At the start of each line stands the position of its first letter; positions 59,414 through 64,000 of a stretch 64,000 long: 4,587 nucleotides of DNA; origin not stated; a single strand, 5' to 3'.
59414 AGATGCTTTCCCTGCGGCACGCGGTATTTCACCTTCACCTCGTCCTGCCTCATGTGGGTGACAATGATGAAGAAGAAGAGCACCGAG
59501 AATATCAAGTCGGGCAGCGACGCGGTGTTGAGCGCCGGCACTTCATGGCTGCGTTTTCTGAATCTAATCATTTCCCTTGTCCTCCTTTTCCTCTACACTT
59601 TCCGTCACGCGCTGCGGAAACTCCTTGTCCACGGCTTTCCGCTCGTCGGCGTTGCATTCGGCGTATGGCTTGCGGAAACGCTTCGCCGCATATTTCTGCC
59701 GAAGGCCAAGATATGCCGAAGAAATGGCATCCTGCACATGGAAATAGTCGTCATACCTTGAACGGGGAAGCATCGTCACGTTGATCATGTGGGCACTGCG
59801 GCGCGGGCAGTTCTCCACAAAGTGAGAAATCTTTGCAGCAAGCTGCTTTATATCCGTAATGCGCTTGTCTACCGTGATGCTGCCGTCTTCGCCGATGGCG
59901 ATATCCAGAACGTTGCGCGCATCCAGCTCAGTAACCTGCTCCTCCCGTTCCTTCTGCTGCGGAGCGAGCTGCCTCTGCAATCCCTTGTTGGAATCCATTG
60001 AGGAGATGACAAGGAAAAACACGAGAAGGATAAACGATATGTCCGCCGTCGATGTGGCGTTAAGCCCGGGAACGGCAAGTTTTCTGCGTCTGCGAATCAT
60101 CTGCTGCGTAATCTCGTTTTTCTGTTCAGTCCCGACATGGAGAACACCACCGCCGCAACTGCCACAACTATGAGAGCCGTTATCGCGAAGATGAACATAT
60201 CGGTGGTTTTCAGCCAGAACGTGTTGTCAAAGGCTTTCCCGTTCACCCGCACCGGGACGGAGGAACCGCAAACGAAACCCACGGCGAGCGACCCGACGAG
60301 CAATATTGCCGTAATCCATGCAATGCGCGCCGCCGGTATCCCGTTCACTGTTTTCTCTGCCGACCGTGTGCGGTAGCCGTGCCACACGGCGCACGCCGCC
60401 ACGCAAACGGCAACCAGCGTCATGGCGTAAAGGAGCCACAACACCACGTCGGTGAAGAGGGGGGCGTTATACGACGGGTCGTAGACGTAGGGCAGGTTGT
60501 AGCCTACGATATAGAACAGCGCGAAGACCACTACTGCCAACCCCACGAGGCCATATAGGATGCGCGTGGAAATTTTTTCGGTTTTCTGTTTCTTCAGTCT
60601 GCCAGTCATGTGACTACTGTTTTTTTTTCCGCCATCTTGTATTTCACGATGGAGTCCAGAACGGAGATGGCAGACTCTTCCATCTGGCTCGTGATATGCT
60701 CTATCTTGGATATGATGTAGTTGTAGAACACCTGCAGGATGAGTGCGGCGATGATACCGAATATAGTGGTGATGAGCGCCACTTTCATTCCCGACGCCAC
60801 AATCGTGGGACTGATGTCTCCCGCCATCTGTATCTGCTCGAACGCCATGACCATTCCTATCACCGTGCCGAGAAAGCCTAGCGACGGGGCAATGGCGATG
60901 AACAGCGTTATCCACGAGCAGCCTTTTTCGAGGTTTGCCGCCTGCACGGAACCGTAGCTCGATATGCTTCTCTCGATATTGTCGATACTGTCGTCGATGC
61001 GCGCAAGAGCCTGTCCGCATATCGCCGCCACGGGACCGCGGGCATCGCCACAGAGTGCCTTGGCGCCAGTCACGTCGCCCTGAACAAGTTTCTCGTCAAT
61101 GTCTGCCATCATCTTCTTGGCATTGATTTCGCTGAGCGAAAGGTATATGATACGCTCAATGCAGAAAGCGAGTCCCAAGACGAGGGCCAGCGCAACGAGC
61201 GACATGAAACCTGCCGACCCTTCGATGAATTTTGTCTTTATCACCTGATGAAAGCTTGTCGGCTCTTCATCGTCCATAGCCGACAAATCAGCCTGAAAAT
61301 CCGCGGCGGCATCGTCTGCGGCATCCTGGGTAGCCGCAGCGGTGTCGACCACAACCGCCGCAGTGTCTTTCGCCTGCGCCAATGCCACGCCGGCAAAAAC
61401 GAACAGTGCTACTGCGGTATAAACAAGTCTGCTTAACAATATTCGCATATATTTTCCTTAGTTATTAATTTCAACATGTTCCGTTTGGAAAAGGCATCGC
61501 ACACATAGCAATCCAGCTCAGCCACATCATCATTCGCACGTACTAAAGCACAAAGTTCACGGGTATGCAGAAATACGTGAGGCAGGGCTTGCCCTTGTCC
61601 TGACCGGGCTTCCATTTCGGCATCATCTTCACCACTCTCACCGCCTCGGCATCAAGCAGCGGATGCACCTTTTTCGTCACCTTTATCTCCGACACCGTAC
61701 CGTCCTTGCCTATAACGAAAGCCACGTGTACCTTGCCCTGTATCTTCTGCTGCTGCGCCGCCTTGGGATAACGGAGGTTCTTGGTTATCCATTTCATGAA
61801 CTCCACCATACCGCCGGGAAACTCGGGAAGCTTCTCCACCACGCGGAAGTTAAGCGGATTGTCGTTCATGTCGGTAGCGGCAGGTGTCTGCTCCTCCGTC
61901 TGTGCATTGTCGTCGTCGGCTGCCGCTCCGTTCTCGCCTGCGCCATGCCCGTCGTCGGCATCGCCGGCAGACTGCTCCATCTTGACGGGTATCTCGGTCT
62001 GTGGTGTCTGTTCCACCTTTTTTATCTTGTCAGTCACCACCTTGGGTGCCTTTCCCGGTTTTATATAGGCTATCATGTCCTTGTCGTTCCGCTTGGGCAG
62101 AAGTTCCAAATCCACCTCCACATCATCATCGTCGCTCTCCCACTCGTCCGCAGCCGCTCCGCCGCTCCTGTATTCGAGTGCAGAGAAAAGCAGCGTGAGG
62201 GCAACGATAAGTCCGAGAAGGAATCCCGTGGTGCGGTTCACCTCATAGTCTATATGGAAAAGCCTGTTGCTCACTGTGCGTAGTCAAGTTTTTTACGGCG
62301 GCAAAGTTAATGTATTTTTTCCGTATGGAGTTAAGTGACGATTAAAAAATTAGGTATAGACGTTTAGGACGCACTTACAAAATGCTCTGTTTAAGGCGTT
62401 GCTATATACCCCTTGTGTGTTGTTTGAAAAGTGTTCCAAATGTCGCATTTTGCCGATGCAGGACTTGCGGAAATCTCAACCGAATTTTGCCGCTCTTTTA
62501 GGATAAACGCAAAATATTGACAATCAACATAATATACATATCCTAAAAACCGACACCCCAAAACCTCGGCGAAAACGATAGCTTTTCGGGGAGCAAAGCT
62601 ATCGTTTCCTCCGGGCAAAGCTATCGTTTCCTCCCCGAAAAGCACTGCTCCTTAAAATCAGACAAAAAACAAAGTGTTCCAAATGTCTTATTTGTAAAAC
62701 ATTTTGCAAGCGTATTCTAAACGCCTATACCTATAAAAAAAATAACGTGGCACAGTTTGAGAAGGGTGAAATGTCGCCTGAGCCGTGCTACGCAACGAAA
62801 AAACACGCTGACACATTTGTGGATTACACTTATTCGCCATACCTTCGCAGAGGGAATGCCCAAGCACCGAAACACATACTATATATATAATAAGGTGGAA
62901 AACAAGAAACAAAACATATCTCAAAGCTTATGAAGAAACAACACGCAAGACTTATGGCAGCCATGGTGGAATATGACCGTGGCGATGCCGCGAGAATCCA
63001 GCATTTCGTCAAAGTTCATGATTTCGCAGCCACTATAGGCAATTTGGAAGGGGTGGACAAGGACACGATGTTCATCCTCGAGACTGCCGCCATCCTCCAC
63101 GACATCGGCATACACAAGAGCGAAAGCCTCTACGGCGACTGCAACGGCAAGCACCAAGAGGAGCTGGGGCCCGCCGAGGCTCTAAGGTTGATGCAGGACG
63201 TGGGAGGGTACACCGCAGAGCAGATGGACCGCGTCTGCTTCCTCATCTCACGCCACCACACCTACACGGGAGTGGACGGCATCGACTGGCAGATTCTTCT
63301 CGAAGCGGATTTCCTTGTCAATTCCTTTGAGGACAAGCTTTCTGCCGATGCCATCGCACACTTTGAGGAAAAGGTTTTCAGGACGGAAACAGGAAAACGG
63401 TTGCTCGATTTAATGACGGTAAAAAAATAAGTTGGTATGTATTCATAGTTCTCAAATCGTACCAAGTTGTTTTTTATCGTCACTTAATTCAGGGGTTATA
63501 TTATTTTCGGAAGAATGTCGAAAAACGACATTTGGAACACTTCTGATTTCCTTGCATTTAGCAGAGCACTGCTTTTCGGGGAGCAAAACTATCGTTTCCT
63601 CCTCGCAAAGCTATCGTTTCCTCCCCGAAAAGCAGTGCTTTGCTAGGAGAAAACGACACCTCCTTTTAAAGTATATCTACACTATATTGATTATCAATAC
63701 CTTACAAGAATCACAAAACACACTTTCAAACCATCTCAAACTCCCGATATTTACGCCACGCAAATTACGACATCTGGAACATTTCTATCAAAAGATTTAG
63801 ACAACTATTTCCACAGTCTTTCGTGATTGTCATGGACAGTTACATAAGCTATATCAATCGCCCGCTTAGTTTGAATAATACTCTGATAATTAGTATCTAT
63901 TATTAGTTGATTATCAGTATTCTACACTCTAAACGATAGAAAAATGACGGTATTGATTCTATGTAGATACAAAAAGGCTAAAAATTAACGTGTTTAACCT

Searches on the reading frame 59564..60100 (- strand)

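Call 44: search_protein_families(library=pfam, proteins=[window:59564-60100:-], max_evalue=0.00001)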
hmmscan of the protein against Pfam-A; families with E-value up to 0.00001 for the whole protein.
window:59564-60100:- (178 aa): 1 family
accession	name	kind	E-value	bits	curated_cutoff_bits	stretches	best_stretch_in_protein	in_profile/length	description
PF02472.21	ExbD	-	7.8e-16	58.7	25.4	1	11-129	6-116/128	Biopolymer transport protein ExbD/TolR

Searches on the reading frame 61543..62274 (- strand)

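Call 9: search_protein_families(library=pfam, proteins=[window:61543-62274:-])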
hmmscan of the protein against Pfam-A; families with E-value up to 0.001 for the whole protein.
window:61543-62274:- (243 aa): 1 family
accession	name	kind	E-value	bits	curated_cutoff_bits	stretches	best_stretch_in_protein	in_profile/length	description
PF03544.19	TonB_C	-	2.4e-18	66.8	24.6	1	166-243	2-79/79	Gram-negative bacterial TonB protein C-terminal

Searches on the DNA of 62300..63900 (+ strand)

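Call 36: search_rna_families(source=window, start=62300, end=63900, threshold=evalue, max_evalue=1)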
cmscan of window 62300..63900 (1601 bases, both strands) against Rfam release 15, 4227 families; matches with E-value up to 1: 5.
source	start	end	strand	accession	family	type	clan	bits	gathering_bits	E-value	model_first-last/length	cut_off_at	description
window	63550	63655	-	RF03831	mir-627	Gene; miRNA;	-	26.1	86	0.0046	1-87/87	no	mir-627 microRNA precursor family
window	63565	63639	-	RF03366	mir-3122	Gene; miRNA;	-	25.9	92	0.053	1-73/73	no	mir-3122 microRNA precursor family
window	63570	63634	+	RF03891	mir-2545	Gene; miRNA;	-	21.9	94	0.43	1-118/118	no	mir-2545 microRNA precursor family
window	63556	63646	+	RF03640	mir-3747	Gene; miRNA;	-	20.6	63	0.47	1-67/67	no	mir-3747 microRNA precursor family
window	62571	62650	-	RF00827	mir-77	Gene; miRNA;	-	18.3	83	0.79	1-89/89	no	mir-77 microRNA precursor family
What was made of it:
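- On Known RNA families (Rfam 15): Only sub-threshold miRNA-hairpin look-alikes over the cores (call 36).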

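Call 67: search_dna_similar(query=window:62351-62763:+, collection=plasmids, mode=distant, max_evalue=0.01)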
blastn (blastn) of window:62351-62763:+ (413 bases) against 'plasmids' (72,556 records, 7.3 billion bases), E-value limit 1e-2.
No match.

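Call 68: search_dna_similar(query=window:62351-62763:+, collection=phages, mode=distant, max_evalue=0.01)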
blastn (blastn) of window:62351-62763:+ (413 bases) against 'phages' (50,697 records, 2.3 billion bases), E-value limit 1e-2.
No match.
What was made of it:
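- Tried and rejected: PLSDB plasmids and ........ phages. blastn found no match (calls 67, 68).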

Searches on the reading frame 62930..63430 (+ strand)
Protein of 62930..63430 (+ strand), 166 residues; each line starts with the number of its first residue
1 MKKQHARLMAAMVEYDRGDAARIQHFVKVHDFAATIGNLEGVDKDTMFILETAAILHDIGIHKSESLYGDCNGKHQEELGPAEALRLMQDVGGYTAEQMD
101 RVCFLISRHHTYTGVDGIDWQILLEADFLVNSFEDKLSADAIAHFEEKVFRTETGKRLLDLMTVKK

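Call 9: search_protein_families(library=pfam, proteins=[window:62930-63430:+])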
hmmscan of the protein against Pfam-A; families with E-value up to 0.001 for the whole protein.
window:62930-63430:+ (166 aa): 1 family
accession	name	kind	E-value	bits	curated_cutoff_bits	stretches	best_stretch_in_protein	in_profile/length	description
PF01966.28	HD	-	0.00028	21.6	22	1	22-111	1-87/116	HD domain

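Call 19: find_encoding_contigs(protein=window:62930-63430:+, flank=3000, max_places=10)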
Protein window:62930-63430:+ (166 aa): no gene with exactly this product is on record in the collection.

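Call 24: find_homologous_proteins(query=window:62930-63430:+, max_evalue=1e-30)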
Query window:62930-63430:+ (166 aa): 3204 proteins with E <= 1e-30 among 3498 candidates; the best 120 are listed.
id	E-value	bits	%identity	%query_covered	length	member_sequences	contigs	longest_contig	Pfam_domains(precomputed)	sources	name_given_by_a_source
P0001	6.2e-99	346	94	100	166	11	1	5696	-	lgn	-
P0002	1.4e-81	290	81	98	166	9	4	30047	-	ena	-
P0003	4.4e-81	288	83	91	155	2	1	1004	-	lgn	-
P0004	1.5e-79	283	78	98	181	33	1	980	PF01966.29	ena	-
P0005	1.8e-79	283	79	98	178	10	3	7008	-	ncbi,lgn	-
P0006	3.8e-78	279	78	98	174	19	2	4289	PF01966.29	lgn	-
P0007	1.3e-76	274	76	98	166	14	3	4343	-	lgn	-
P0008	1.8e-76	273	74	98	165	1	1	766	PF01966.29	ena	-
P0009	9.4e-76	271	75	98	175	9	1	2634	PF01966.29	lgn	-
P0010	1.0e-75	271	73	98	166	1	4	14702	PF01966.29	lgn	-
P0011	1.3e-75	271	74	98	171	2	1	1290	-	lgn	-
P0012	1.7e-75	270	73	98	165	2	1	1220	PF01966.29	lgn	-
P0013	1.8e-75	270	74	96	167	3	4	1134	PF01966.29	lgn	-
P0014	6.0e-75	269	76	97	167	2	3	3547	-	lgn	-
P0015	9.7e-75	268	75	98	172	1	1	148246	PF01966.29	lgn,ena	-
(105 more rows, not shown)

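Call 25: find_encoding_contigs(protein=P0001, flank=3000, max_places=10)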
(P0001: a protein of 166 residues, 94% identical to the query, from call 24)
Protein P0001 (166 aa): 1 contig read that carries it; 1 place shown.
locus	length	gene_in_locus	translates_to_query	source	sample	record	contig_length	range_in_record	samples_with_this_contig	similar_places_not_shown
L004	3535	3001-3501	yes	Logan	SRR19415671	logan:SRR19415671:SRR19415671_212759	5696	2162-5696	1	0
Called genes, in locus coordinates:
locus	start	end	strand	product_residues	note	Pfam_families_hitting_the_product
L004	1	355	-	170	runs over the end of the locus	-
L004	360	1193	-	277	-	PF01618:MotA_ExbB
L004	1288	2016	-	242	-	PF03544:TonB_C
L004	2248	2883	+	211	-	-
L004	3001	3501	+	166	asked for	-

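Call 26: find_encoding_contigs(protein=P0002, flank=3000, max_places=6)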
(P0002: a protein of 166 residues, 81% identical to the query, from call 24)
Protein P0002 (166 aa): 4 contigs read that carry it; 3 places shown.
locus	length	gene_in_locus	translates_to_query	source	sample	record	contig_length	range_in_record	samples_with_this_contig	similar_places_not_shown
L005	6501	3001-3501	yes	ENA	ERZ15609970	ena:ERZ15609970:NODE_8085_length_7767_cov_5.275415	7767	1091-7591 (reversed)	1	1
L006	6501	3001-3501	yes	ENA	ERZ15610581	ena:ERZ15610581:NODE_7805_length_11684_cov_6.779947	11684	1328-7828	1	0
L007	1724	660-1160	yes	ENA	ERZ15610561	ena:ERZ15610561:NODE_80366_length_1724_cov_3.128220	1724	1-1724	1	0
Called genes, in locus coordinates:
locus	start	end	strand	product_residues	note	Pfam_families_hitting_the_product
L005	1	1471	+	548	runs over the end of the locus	?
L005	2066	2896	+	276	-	PF01551:Peptidase_M23, PF01476:LysM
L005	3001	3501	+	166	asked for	-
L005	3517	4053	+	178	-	PF00583:Acetyltransf_1, PF13673:Acetyltransf_10 (faint), PF13508:Acetyltransf_7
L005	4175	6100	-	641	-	-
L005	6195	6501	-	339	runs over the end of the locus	-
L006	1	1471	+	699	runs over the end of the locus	PF17191:RecG_wedge, PF01336:tRNA_anti-codon (faint), PF00270:DEAD, PF04851:ResIII, PF00271:Helicase_C, PF19833:RecG_dom3_C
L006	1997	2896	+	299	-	PF01551:Peptidase_M23, PF01476:LysM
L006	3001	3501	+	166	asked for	-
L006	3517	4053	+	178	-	PF00583:Acetyltransf_1, PF13673:Acetyltransf_10 (faint), PF13508:Acetyltransf_7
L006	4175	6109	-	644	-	-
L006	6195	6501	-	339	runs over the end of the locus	-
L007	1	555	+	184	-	?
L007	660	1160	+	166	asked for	-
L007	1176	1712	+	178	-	PF00583:Acetyltransf_1, PF13673:Acetyltransf_10 (faint), PF13508:Acetyltransf_7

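Call 90: list_cluster_members(proteins=[P0001])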
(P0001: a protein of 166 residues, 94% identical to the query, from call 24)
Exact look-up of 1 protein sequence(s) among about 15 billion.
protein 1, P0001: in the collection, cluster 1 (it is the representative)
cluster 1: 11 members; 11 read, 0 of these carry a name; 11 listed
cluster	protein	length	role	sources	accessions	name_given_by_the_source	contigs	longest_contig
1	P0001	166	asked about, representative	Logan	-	-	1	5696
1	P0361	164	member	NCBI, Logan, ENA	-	-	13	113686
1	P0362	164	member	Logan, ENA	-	-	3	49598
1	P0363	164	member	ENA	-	-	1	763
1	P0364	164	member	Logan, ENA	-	-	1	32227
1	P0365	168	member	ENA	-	-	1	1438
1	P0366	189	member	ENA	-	-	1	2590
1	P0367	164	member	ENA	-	-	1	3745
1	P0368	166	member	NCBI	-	-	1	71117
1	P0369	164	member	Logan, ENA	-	-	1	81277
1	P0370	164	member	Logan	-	-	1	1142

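Call 91: find_encoding_contigs(protein=P0361, flank=3500, max_places=10)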
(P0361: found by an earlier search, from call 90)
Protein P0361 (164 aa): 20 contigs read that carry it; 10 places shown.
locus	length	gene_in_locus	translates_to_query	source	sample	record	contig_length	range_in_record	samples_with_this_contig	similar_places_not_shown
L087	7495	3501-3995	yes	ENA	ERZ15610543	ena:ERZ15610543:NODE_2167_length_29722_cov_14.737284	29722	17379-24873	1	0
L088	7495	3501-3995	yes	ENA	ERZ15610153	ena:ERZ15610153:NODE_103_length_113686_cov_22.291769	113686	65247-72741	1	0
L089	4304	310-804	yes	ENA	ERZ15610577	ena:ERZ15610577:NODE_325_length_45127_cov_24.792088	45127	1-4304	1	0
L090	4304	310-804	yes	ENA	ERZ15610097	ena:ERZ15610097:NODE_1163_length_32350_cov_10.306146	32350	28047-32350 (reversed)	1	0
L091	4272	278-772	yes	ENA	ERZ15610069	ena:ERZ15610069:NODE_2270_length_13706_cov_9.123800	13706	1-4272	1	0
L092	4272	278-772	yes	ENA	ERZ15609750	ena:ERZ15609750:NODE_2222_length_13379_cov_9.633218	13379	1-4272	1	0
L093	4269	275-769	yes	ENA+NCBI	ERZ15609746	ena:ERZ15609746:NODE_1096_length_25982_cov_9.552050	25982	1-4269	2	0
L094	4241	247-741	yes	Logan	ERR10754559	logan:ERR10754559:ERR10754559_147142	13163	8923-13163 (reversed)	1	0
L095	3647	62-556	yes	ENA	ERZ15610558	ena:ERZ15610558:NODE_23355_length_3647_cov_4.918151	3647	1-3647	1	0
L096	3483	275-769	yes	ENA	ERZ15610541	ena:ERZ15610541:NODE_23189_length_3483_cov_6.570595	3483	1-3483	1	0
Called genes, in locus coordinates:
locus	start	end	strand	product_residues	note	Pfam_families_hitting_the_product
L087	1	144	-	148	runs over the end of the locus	PF02472:ExbD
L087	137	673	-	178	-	PF02472:ExbD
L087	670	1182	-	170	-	-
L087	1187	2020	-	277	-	PF01618:MotA_ExbB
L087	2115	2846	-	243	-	PF03544:TonB_C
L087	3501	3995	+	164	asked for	-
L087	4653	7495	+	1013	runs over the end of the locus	PF14614:DUF4450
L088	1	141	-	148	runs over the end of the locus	PF02472:ExbD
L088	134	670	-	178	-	PF02472:ExbD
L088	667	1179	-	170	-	-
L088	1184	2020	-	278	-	PF01618:MotA_ExbB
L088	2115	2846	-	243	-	PF03544:TonB_C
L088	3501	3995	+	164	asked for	-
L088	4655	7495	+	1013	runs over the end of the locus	PF14614:DUF4450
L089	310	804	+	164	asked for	-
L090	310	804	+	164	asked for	-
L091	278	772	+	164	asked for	-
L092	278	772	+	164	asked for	-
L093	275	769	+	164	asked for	-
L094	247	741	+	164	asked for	-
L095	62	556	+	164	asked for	-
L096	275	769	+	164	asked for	-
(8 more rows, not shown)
